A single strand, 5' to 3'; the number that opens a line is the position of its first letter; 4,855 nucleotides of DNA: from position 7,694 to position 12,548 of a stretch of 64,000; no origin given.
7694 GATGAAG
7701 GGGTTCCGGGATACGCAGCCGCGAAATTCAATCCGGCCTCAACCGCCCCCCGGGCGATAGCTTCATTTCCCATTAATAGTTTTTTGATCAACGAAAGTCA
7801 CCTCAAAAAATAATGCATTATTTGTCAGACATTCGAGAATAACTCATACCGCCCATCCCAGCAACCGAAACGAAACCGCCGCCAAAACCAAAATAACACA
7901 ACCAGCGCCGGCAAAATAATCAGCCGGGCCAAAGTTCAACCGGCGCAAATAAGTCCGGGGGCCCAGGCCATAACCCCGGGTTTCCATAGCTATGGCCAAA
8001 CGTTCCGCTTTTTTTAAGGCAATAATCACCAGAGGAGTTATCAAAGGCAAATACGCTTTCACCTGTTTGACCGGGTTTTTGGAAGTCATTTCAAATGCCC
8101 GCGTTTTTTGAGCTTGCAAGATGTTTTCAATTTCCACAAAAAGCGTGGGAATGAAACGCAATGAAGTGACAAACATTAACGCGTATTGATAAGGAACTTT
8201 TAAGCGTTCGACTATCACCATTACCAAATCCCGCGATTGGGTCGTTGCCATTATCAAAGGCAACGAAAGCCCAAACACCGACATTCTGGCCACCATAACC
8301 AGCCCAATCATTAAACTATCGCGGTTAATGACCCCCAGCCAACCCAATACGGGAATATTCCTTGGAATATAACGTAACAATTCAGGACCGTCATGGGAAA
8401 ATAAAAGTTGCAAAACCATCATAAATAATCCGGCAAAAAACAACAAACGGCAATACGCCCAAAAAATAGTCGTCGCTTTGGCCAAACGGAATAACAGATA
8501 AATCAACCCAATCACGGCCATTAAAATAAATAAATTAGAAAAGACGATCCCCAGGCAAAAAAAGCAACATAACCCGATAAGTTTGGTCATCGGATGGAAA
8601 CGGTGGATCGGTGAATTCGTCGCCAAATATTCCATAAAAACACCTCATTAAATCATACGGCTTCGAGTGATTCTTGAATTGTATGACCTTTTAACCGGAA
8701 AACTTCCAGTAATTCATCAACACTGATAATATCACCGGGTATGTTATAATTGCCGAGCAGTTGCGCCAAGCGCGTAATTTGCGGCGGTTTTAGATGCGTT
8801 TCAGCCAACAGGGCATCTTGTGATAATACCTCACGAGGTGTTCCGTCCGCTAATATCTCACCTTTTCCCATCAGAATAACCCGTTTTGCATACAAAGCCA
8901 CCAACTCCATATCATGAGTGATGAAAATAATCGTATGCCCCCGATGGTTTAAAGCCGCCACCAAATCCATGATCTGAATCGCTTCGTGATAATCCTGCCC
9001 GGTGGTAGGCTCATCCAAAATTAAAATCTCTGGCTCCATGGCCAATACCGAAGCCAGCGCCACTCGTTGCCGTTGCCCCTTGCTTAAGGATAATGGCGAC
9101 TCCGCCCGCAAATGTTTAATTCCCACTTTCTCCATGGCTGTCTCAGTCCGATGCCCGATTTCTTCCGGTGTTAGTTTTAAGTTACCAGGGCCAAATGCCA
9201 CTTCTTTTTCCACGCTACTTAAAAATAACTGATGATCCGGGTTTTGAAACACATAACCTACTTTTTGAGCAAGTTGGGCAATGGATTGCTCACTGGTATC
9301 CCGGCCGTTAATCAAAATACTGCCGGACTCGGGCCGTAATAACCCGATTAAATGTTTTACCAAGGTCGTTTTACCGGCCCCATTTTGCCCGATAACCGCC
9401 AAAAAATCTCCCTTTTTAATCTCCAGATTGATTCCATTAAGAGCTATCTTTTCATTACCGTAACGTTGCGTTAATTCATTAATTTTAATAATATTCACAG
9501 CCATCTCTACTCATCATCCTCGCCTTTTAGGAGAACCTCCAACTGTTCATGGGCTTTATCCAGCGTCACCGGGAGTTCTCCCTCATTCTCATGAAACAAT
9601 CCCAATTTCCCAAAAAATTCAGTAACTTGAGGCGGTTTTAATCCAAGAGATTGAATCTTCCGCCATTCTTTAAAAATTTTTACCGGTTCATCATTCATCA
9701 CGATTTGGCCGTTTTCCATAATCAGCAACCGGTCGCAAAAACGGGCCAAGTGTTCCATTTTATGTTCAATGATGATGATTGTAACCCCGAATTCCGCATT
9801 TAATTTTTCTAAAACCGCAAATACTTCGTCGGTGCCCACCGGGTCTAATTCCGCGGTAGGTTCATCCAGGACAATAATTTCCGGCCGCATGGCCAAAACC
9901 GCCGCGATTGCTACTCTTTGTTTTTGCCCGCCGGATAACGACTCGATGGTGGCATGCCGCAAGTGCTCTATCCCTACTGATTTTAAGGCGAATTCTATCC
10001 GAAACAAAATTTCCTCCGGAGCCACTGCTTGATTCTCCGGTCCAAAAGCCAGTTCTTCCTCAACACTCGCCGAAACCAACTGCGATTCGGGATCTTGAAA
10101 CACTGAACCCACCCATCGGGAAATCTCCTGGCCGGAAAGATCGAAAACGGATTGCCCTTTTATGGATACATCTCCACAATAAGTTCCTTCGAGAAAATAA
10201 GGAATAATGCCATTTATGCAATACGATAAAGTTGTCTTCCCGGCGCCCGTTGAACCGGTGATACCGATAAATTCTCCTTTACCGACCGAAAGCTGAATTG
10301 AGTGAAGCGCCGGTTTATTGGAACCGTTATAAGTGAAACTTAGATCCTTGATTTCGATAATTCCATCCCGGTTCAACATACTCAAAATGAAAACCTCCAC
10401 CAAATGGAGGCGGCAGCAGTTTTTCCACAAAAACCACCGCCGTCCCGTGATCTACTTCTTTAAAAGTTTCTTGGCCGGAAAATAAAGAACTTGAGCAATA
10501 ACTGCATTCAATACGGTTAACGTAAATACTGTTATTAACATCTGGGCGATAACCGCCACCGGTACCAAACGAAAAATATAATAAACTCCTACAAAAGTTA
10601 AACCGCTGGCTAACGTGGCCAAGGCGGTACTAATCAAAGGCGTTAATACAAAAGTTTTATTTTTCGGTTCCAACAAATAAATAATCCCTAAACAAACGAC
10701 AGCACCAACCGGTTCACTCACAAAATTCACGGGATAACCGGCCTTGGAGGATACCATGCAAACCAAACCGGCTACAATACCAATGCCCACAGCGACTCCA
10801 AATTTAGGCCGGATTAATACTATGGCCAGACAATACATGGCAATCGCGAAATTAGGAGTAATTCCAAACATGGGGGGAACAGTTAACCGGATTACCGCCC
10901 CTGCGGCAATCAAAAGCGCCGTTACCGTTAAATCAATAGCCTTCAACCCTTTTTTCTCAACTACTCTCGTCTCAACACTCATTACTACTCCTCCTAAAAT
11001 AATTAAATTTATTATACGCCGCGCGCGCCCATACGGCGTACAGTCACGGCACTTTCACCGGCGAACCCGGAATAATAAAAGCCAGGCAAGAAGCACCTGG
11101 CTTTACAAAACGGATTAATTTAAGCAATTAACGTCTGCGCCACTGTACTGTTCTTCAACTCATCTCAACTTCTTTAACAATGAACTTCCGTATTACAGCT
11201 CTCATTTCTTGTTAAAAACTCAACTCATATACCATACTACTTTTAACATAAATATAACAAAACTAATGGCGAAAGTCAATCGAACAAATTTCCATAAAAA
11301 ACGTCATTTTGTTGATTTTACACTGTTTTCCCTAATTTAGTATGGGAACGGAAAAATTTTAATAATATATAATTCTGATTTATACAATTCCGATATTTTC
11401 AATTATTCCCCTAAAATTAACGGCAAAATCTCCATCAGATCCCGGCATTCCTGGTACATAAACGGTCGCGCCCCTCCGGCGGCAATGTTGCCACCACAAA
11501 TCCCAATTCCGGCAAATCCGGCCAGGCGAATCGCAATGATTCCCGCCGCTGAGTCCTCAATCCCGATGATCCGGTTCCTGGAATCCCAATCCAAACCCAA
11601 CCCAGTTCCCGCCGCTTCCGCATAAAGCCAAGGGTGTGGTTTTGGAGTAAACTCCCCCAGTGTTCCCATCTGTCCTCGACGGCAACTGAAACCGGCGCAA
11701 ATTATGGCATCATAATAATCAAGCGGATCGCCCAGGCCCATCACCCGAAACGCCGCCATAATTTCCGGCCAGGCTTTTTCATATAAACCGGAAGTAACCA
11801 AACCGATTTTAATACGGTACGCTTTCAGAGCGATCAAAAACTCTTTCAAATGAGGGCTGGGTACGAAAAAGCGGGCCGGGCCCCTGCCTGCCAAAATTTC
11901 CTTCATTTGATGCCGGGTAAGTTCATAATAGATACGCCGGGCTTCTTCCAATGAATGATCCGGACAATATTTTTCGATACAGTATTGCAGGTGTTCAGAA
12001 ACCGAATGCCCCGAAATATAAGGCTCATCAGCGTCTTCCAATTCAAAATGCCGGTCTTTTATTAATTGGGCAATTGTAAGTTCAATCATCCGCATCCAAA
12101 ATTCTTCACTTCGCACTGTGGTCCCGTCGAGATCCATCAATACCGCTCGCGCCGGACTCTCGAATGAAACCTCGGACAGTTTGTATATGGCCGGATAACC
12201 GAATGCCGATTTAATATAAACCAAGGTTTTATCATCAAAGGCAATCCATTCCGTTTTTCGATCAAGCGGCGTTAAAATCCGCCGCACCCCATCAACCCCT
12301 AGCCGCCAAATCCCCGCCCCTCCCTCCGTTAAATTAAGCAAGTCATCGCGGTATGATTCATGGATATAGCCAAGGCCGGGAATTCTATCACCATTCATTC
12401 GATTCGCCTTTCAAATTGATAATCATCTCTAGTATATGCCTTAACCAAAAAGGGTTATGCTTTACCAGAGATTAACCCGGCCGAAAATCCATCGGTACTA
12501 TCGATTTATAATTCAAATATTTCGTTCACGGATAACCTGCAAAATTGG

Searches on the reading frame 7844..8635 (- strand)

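Call 69: search_protein_families(library=pfam, max_evalue=0.001, proteins=[window:7844-8635:-])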
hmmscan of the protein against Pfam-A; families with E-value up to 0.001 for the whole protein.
window:7844-8635:- (263 aa): 1 family
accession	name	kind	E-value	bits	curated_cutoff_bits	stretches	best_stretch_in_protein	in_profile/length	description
PF02361.21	CbiQ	-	1.4e-32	113.5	25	1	7-224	2-210/216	Cobalt transport protein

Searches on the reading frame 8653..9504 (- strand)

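Call 69: search_protein_families(library=pfam, max_evalue=0.001, proteins=[window:8653-9504:-])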
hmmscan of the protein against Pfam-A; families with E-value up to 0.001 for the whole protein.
window:8653-9504:- (283 aa): 4 families
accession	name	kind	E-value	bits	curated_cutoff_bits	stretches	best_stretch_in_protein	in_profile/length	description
PF00005.33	ABC_tran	-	3.8e-37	128.4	25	1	22-168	1-137/137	ABC transporter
PF13304.12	AAA_21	-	8.5e-10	39.6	27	1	123-202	221-303/304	AAA domain, putative AbiEii toxin, Type IV TA system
PF02463.25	SMC_N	-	3.6e-06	27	40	1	33-203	25-203/220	RecF/RecN/SMC N terminal domain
PF13401.12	AAA_22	-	8.7e-05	23.3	27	1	32-89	5-61/130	AAA domain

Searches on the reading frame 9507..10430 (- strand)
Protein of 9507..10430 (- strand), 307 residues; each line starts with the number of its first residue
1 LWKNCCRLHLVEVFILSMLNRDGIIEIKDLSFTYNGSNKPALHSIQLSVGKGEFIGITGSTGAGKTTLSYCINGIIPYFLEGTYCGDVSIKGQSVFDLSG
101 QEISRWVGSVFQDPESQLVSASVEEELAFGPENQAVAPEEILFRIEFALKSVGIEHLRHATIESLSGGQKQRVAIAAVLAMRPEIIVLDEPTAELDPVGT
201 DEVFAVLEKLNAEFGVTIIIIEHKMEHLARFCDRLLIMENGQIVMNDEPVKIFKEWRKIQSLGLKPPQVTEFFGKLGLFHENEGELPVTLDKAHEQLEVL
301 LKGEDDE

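Call 69: search_protein_families(library=pfam, max_evalue=0.001, proteins=[window:9507-10430:-])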
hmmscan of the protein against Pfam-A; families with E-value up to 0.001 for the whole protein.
window:9507-10430:- (307 aa): 2 families
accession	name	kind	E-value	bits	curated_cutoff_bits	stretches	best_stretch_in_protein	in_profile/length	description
PF00005.33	ABC_tran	-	1.6e-27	97.2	25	1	42-193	1-137/137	ABC transporter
PF02463.25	SMC_N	-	1.5e-06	28.2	40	1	161-236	133-212/220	RecF/RecN/SMC N terminal domain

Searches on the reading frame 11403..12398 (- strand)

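Call 69: search_protein_families(library=pfam, max_evalue=0.001, proteins=[window:11403-12398:-])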
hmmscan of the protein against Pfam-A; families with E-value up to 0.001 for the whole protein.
window:11403-12398:- (331 aa): 2 families
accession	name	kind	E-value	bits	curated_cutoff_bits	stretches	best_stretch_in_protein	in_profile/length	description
PF00702.32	Hydrolase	-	1.4e-10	42.4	26.4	1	84-294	2-191/191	haloacid dehalogenase-like hydrolase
PF13419.12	HAD_2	-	2.4e-08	34.7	23.8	1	86-212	1-112/178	Haloacid dehalogenase-like hydrolase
